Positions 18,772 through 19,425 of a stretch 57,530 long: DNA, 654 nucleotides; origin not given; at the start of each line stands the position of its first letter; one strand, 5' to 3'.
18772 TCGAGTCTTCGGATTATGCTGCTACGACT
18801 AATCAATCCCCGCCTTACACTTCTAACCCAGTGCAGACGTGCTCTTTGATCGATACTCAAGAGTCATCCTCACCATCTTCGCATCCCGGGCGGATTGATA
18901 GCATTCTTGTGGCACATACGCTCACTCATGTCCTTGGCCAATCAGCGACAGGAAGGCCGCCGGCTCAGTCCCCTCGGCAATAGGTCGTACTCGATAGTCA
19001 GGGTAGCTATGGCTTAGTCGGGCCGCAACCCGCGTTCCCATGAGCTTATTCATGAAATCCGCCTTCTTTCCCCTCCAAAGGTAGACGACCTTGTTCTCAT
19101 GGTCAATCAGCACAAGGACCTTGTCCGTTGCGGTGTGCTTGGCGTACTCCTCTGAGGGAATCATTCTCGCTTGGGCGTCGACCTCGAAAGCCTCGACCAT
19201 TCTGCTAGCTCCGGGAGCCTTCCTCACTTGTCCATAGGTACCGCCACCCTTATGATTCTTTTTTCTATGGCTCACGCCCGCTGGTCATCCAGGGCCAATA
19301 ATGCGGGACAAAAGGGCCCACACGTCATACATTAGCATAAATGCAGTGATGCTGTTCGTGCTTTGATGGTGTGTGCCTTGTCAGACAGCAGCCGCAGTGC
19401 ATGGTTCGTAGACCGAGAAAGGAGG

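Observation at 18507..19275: Candidate single-domain gelsolin next to a wHTH regulator, an Asgard-type cytoskeletal signature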

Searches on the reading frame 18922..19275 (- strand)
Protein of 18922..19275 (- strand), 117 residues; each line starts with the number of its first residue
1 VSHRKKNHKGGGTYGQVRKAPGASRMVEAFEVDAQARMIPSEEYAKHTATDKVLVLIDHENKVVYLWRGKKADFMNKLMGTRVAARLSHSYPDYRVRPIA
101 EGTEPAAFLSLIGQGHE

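Call 4: search_protein_families(library=pfam, proteins=[window:18922-19275:-], max_evalue=1)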
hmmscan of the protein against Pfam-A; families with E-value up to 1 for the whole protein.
window:18922-19275:- (117 aa): 2 families
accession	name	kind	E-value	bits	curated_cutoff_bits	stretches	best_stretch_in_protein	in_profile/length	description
PF00626.27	Gelsolin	-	0.00032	20.9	21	1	56-109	22-76/76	Gelsolin repeat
PF25466.1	MPK1_gelsolin_C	-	0.067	13.8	27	0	58-79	33-54/105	MPK1 gelsolin domain C-terminal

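Call 5: search_solved_structures(query=window:18922-19275:-, max_evalue=10, show_alignments=3)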
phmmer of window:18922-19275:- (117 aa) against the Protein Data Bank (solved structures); distinct sequences matched with E-value up to 10: 30.
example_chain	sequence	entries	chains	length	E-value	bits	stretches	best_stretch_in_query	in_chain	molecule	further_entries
7c2f_B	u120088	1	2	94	3.4e-33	117.6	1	26-113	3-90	Gelsolin-like domain-containing protein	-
1d0n_A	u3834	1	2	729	3.7e-09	40.2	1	57-113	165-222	HORSE PLASMA GELSOLIN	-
2fgh_A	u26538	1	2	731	3.7e-09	40.2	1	57-113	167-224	gelsolin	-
7p2b_A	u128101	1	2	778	1.3e-08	38.4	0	54-113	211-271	Gelsolin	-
6jeh_A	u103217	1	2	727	2.4e-08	37.6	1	50-113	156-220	Gelsolin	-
6jco_A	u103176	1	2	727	3.4e-08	37.1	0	54-113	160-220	Gelsolin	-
6jeg_A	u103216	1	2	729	3.5e-08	37.1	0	54-113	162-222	Gelsolin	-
8vkh_G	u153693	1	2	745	4e-08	36.9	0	54-113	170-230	Gelsolin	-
8viz_G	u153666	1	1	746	4e-08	36.9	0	54-113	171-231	Gelsolin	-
6qbf_A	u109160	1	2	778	5e-08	36.6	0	54-113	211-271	Gelsolin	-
6q9z_A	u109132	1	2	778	5.1e-08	36.5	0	54-113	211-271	Gelsolin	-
3ffn_A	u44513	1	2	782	5.3e-08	36.5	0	54-113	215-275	Gelsolin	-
6q9r_A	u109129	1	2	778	5.4e-08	36.5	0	55-113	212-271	Gelsolin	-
1rgi_G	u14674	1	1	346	0.0018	21.9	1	56-113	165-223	Gelsolin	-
7whf_G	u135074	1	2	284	0.0019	21.8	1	46-111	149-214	Heimdallarchaeota Gelsolin domain-containing protein 2DGel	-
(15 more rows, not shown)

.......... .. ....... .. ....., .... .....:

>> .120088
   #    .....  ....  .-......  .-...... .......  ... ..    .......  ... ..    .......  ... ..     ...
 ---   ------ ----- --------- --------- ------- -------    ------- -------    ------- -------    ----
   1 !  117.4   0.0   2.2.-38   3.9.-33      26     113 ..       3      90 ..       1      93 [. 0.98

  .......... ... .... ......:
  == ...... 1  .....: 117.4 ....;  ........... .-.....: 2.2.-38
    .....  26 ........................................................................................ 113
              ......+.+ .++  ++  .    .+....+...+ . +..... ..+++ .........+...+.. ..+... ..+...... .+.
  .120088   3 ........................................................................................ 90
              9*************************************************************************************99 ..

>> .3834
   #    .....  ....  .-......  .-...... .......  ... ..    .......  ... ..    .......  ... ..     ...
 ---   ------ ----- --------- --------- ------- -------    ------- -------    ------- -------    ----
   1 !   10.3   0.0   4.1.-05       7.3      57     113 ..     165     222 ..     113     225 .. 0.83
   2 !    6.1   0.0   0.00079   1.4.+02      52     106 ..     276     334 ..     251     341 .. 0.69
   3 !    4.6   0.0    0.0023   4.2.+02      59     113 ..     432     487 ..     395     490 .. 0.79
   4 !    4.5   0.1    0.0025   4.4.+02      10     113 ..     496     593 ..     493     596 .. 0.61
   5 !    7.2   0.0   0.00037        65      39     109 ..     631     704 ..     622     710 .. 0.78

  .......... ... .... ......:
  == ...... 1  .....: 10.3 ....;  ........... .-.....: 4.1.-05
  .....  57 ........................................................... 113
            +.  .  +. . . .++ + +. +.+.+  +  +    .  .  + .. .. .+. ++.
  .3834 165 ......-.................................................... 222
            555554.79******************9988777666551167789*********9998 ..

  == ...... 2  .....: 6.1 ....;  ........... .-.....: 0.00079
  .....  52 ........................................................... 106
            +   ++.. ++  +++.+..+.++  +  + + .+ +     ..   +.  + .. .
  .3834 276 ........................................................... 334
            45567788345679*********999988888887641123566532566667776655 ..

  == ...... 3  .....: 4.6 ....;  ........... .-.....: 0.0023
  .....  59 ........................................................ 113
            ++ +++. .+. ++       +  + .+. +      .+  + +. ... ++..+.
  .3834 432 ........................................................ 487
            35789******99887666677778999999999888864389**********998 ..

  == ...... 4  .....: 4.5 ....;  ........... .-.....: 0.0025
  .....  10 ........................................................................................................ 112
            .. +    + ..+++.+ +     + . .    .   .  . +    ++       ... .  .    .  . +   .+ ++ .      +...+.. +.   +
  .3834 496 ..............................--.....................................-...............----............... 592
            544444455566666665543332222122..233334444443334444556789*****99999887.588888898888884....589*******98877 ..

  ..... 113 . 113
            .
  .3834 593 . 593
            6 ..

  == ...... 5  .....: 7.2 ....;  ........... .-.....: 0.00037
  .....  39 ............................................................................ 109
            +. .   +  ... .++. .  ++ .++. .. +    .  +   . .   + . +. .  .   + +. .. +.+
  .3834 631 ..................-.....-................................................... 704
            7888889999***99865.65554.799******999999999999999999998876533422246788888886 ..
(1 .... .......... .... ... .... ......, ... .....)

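Call 7: find_homologous_proteins(query=window:18922-19275:-)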
Query window:18922-19275:- (117 aa): 90 proteins with E <= 0.001 among 92 candidates.
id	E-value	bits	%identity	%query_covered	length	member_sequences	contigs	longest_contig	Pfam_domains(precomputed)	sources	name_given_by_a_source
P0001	2.2e-54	200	92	86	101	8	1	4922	-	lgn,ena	-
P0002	7.7e-43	163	67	99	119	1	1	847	-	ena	-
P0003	3.8e-39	151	77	78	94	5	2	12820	-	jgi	jgi:hypothetical protein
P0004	2.4e-38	149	74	78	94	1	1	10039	-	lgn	-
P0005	2.6e-36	142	70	78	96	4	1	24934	-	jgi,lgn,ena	-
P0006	3.1e-33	132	66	79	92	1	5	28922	-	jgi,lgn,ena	-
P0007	6.7e-32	128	67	76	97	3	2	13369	-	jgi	jgi:hypothetical protein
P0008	1.3e-31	127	61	85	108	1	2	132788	-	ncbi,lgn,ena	-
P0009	2.8e-31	126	66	76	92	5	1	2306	-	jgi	jgi:hypothetical protein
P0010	5.5e-31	125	67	76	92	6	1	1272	-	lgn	-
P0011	7.9e-31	125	65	76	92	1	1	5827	-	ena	-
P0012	8.0e-31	125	67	76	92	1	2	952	-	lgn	-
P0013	1.1e-30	124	66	76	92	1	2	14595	-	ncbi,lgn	ncbi:MAG: hypothetical protein ACFFEK_10310 [Candidatus Thorarchaeota archaeon]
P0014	2.1e-30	123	66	78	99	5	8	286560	-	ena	-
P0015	2.9e-30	123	66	76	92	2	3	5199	-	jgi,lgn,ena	-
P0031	2.0e-28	117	64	75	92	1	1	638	PF00626.28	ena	-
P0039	9.4e-28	115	63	74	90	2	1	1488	PF00626.28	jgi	jgi:hypothetical protein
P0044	1.9e-27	114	61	80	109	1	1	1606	PF00626.28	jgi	jgi:hypothetical protein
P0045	2.3e-27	113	63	75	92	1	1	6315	PF00626.28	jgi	jgi:hypothetical protein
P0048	4.0e-27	113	60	75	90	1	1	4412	PF00626.28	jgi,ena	-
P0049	5.3e-27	112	63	75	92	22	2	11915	PF00626.28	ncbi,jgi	-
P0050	5.5e-27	112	59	75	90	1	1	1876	PF00626.28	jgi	jgi:hypothetical protein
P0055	8.3e-27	112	63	75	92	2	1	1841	PF00626.28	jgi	jgi:hypothetical protein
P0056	8.6e-27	112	61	79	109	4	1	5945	PF00626.28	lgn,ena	-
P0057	8.9e-27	112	61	76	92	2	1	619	PF00626.28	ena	-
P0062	2.0e-26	110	61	79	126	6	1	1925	PF00626.28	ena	-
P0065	2.5e-26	110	63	76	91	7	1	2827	PF00626.28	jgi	-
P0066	2.8e-26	110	59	77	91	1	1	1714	PF00626.28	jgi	jgi:hypothetical protein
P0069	5.1e-26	109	58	74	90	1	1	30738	-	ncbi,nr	ncbi:MAG: hypothetical protein GF411_16630 [Candidatus Lokiarchaeota archaeon]|nr:hypothetical prote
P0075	2.0e-25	107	61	77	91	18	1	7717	PF00626.28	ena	-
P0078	2.5e-25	107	61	77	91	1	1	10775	PF00626.28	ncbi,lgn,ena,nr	ncbi:hypothetical protein E4H12_10925 [Candidatus Thorarchaeota archaeon]|nr:MAG: hypothetical prote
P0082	3.9e-25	106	58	77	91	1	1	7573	PF00626.28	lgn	-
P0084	5.6e-25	106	59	78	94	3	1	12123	PF00626.28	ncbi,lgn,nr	ncbi:hypothetical protein EU527_16405 [Candidatus Thorarchaeota archaeon]|nr:MAG: hypothetical prote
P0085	6.0e-25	106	61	76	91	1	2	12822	PF00626.28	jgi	-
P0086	6.3e-25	106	62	76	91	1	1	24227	PF00626.28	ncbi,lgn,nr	ncbi:hypothetical protein EU528_05840 [Candidatus Thorarchaeota archaeon]|nr:MAG: hypothetical prote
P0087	3.2e-24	103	57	74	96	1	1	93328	-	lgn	-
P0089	4.7e-24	103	61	75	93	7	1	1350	PF00626.28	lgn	-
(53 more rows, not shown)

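Call 14: find_encoding_contigs(protein=P0001, flank=6000, max_places=4)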
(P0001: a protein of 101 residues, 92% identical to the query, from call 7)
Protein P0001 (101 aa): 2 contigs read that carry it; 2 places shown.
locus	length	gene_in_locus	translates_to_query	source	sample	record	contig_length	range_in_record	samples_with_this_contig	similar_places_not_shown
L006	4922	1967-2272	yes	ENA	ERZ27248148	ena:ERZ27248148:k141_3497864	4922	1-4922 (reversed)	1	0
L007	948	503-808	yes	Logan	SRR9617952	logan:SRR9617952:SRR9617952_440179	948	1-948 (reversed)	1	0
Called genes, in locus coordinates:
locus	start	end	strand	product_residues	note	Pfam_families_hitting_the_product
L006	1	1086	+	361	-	?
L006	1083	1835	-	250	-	PF01243:PNPOx_N (weak)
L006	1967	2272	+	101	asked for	-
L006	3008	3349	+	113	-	-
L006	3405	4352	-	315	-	PF04909:Amidohydro_2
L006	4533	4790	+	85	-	-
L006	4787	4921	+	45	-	?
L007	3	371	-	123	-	?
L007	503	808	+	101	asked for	-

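Call 23: find_encoding_contigs(protein=P0069, flank=5000, max_places=2)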
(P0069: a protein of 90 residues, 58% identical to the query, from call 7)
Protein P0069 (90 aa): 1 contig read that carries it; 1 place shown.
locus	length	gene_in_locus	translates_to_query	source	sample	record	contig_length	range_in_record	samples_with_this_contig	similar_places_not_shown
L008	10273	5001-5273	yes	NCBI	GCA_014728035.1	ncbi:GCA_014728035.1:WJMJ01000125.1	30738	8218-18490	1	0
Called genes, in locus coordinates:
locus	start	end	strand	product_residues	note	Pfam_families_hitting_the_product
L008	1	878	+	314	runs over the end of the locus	PF07726:AAA_3, PF07728:AAA_5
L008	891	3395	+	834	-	-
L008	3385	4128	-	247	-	-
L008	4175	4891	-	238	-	-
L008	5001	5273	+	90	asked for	-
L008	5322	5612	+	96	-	PF12840:HTH_20 (weak), PF01022:HTH_5, PF13412:HTH_24 (weak)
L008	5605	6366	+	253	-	PF02274:ADI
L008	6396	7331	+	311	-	-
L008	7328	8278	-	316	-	PF04909:Amidohydro_2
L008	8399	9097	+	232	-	-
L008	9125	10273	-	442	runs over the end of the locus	PF01979:Amidohydro_1, PF07969:Amidohydro_3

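Call 24: find_encoding_contigs(protein=P0087, flank=5000, max_places=2)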
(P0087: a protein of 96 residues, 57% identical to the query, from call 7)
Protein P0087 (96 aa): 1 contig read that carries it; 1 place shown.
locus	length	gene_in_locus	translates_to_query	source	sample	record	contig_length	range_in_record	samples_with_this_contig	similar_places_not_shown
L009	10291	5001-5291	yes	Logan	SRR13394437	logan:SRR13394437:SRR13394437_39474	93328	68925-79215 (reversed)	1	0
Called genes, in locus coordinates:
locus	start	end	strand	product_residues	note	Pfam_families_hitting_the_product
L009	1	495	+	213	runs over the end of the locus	-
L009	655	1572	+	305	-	PF07726:AAA_3, PF07728:AAA_5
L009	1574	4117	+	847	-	-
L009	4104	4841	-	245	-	-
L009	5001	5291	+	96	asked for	-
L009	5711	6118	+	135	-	PF12680:SnoaL_2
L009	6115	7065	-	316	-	PF04909:Amidohydro_2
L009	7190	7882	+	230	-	-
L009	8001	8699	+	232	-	-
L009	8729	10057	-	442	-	PF01979:Amidohydro_1, PF07969:Amidohydro_3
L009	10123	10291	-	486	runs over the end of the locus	PF13646:HEAT_2 (faint), PF21100:WHD_MCM (weak)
